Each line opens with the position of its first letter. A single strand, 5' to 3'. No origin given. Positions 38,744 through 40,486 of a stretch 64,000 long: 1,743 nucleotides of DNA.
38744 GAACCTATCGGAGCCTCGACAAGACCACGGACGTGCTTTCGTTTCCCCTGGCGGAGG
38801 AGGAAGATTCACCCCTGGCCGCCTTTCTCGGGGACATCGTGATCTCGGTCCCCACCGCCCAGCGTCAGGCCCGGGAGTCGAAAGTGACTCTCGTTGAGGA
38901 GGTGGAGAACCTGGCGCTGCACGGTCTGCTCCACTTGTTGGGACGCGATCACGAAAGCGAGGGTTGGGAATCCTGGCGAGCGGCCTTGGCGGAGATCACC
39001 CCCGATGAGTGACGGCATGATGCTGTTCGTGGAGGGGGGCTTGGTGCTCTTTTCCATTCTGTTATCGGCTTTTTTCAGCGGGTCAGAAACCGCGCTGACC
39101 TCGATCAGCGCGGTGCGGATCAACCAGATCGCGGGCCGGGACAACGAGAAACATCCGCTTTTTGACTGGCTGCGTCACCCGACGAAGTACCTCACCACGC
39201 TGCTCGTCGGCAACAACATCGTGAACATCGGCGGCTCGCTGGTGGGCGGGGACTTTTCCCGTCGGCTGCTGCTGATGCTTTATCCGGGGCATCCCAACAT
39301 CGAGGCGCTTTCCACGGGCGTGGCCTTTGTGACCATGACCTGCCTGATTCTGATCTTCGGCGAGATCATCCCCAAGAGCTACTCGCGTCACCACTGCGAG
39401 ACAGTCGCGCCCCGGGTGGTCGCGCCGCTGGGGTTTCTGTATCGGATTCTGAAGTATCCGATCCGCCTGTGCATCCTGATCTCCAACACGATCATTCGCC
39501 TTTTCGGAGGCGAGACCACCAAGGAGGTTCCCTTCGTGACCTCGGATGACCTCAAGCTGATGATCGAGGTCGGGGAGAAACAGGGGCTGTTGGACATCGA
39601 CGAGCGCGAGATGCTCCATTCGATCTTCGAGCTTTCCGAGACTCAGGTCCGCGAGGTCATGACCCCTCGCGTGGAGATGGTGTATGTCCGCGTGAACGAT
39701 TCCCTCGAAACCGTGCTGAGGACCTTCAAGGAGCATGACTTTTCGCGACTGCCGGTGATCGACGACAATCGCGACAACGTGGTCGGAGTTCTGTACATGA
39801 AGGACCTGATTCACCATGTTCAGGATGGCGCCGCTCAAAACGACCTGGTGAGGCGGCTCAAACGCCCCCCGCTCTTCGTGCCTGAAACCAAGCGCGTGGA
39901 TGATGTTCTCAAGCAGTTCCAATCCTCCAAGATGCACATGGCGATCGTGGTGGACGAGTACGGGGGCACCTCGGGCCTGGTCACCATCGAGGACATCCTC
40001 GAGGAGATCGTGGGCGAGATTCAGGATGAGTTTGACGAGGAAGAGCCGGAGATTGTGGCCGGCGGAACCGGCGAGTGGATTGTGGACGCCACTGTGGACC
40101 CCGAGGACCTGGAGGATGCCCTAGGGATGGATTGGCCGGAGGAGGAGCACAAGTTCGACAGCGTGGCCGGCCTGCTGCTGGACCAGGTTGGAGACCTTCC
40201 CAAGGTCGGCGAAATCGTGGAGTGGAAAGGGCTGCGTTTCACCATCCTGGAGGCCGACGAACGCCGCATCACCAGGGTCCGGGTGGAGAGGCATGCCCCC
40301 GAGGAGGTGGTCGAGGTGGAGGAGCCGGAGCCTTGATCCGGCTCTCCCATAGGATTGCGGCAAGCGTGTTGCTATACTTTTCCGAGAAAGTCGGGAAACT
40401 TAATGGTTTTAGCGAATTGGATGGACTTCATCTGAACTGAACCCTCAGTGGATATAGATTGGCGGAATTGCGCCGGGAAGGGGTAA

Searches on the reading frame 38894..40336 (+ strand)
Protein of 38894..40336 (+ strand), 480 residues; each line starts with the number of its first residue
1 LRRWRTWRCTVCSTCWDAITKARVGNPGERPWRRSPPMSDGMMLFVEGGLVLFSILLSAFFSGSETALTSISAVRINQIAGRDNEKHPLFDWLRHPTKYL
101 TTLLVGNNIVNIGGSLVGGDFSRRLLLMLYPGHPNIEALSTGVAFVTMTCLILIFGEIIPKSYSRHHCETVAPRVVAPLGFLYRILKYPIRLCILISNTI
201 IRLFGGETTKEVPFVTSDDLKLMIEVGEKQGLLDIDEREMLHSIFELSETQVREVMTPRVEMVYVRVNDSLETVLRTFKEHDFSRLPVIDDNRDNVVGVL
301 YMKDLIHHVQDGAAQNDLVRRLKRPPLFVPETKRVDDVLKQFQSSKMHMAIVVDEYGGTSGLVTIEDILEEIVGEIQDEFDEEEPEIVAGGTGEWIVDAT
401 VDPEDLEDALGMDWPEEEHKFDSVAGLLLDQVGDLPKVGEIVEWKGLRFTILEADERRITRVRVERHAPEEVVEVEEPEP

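Call 70: search_protein_families(library=pfam, proteins=[window:38894-40336:+], max_evalue=0.0001)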
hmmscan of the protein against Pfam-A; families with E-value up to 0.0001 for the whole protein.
window:38894-40336:+ (480 aa): 3 families
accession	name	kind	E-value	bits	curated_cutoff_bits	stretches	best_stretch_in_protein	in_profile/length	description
PF01595.25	CNNM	-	2.6e-45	154.8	28.4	1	51-237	3-181/181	Cyclin M transmembrane N-terminal domain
PF03471.22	CorC_HlyC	-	5.6e-23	81.2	27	1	391-466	4-79/81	Transporter associated domain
PF00571.33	CBS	-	4.5e-22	78.6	24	2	252-309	1-55/57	CBS domain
